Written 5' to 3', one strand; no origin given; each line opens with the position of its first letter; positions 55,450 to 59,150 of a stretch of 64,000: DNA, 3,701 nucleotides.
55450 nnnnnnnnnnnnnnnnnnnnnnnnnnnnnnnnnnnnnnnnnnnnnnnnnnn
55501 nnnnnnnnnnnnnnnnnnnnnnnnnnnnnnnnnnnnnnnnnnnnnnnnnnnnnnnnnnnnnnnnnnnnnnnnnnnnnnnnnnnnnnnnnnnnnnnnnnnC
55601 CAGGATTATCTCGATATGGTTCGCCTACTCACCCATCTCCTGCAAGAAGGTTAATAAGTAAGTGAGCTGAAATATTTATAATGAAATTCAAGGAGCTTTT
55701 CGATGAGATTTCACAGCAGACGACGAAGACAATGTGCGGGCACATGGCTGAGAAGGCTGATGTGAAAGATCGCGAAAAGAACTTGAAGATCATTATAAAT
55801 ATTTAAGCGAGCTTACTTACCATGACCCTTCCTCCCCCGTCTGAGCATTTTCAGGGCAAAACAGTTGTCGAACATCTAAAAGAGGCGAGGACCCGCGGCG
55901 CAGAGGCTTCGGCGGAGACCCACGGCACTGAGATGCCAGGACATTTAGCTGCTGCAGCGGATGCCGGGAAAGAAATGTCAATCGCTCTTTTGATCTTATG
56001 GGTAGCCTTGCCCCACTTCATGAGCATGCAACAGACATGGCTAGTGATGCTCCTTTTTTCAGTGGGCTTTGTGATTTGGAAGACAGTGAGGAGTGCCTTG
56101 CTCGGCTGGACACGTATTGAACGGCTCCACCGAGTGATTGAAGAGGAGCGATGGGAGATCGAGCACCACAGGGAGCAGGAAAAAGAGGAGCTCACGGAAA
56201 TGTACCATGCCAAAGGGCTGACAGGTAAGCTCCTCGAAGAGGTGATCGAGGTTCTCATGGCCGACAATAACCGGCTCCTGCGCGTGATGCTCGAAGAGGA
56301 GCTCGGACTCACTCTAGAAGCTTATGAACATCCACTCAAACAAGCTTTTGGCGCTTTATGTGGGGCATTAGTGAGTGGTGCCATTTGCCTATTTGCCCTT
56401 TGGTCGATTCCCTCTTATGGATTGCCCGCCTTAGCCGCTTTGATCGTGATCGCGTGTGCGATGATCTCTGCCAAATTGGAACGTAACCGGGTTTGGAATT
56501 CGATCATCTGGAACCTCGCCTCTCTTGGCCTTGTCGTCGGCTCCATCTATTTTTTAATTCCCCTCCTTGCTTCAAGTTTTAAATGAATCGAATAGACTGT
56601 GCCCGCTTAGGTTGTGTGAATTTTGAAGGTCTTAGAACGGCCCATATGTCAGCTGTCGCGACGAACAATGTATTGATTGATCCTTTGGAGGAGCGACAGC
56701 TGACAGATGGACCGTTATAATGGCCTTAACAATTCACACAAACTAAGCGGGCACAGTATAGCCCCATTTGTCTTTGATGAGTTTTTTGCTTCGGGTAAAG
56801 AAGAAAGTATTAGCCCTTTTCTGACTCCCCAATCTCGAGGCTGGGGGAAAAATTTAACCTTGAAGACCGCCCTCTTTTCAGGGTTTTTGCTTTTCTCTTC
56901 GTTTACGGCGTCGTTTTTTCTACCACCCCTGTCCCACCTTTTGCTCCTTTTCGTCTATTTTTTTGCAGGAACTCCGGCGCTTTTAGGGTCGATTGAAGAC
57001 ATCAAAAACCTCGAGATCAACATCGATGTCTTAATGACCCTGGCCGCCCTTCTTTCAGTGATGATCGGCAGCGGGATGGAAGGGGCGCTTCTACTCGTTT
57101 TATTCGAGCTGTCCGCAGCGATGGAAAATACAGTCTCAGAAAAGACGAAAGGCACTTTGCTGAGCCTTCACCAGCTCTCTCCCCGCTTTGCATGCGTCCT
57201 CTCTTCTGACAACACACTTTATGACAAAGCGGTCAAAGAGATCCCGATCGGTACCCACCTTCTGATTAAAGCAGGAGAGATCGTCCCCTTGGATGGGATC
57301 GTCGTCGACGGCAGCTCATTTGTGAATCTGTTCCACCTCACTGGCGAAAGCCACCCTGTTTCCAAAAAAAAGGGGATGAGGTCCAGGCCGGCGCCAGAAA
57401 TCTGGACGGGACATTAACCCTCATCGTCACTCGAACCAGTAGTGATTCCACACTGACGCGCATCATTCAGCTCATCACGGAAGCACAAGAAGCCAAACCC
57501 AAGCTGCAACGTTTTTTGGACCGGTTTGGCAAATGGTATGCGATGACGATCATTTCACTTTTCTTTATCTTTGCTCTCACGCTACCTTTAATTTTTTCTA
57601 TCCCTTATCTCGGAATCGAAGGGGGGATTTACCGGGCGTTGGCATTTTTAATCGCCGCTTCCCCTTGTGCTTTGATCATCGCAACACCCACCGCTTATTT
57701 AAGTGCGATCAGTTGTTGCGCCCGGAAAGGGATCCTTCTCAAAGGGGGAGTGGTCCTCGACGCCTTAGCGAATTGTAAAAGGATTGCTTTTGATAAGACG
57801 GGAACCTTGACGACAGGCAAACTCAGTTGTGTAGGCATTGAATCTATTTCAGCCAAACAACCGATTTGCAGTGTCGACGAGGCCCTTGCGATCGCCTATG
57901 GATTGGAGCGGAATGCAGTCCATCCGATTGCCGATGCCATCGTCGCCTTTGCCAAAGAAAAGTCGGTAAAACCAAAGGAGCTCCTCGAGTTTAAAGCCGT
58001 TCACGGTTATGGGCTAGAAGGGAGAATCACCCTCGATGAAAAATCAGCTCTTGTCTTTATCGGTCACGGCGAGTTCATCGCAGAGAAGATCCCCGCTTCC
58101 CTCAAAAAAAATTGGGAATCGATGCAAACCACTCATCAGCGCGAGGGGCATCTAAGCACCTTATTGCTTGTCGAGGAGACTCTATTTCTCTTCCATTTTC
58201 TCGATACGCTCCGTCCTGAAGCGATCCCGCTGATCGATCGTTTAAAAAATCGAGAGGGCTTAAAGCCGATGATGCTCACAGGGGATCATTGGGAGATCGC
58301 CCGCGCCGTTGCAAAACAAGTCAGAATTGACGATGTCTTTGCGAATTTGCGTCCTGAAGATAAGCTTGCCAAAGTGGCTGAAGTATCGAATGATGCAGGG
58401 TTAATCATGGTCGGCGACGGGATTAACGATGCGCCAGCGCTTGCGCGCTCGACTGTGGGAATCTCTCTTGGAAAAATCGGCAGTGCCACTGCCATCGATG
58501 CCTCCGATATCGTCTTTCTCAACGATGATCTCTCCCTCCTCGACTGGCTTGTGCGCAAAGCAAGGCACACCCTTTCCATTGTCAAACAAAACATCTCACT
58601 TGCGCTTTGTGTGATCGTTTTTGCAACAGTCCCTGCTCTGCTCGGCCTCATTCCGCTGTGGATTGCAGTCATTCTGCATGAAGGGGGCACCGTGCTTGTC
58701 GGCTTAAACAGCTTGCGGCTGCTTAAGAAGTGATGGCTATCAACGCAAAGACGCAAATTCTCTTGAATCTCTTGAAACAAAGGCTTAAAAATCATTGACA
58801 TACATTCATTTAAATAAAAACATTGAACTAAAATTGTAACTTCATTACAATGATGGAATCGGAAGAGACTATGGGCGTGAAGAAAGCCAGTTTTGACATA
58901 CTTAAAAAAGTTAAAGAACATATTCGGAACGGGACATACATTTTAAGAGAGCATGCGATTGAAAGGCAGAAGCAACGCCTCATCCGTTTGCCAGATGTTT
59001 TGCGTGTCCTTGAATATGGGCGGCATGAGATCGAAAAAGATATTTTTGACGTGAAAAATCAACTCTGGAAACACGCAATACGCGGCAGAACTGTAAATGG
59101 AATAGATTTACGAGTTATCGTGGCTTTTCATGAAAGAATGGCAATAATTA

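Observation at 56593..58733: P1B-4 metal ATPase with a homopolymer frameshift and a MITE-donated start codon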

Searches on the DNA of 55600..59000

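Call 59: search_rna_families(source=window, start=55600, end=59000, threshold=evalue, max_evalue=1)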
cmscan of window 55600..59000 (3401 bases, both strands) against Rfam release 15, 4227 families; matches with E-value up to 1: 1.
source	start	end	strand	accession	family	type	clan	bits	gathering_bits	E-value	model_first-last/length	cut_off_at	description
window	56601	56752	+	RF04143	MIR869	Gene; miRNA;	-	35.7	330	5.1e-06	1-298/298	no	MIR869 microRNA precursor family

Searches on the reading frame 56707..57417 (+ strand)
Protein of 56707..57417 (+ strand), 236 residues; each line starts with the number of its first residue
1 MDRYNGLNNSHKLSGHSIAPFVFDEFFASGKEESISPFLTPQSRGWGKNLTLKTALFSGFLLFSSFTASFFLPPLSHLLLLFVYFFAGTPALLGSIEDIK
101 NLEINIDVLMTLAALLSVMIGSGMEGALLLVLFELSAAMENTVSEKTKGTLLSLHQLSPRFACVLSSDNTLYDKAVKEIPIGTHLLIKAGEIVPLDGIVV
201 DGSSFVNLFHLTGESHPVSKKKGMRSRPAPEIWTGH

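Call 23: find_encoding_contigs(protein=window:56707-57417:+, flank=3000, max_places=6)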
Protein window:56707-57417:+ (236 aa): 1 contig read that carries it; 1 place shown.
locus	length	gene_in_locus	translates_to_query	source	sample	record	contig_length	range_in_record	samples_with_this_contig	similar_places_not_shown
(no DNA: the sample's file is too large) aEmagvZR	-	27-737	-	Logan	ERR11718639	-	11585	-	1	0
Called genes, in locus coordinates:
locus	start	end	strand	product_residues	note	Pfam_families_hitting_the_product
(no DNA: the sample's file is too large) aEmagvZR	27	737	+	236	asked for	PF00122:E1-E2_ATPase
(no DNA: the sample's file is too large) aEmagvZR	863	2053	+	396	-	PF00702:Hydrolase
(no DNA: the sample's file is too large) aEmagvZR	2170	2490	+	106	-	PF14076:DUF4258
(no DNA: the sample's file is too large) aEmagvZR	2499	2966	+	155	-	-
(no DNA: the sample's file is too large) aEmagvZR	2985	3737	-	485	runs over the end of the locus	PF08719:NADAR, PF00102:Y_phosphatase, PF22785:Tc-R-P (faint)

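Call 27: list_cluster_members(proteins=[window:56707-57417:+, L101:3762-4430:+, L101:4556-5746:+, window:55822-56586:+])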
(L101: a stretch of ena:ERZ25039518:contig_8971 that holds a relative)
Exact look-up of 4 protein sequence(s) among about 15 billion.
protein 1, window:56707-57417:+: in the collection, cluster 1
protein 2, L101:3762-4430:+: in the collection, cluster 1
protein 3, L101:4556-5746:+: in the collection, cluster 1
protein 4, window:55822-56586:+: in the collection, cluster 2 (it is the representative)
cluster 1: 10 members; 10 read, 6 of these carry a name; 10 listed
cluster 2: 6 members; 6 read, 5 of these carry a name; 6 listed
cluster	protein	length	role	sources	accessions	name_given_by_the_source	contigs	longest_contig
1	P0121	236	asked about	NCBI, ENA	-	-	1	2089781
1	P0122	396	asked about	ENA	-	-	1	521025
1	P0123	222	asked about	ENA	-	-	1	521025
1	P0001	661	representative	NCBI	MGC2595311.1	MAG: heavy metal translocating P-type ATPase [Rhabdochlamydiaceae bacterium]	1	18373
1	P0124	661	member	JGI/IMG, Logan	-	Cd2+/Zn2+-exporting ATPase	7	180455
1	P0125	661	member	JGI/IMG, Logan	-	Cd2+/Zn2+-exporting ATPase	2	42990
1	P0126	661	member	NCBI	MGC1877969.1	MAG: heavy metal translocating P-type ATPase [Rhabdochlamydiaceae bacterium]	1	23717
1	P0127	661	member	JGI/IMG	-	Zn2+/Cd2+-exporting ATPase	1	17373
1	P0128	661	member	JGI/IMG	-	Cd2+/Zn2+-exporting ATPase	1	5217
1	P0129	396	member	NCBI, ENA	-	-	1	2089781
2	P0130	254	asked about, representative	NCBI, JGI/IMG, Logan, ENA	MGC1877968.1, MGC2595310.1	MAG: VIT1/CCC1 transporter family protein [Rhabdochlamydiaceae bacterium] | uncharacterized membrane protein YqjE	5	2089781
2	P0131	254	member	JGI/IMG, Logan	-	hypothetical protein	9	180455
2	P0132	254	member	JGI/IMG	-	hypothetical protein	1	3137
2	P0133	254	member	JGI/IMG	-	vacuolar iron transporter family protein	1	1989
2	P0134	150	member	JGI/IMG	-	vacuolar iron transporter family protein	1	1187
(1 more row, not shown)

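Call 46: find_encoding_contigs(protein=P0123, flank=2000, max_places=10)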
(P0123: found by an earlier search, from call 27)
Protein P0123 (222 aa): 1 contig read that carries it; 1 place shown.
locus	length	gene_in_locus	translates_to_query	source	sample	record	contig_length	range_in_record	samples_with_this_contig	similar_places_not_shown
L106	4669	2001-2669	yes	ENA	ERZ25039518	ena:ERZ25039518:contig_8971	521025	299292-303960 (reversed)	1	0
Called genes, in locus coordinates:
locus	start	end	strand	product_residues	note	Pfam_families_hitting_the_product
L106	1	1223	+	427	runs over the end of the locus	PF02127:Peptidase_M18, PF05343:Peptidase_M42 (weak)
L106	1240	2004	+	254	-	PF01988:VIT1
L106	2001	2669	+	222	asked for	PF00122:E1-E2_ATPase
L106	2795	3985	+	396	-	PF00702:Hydrolase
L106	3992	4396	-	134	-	PF00240:ubiquitin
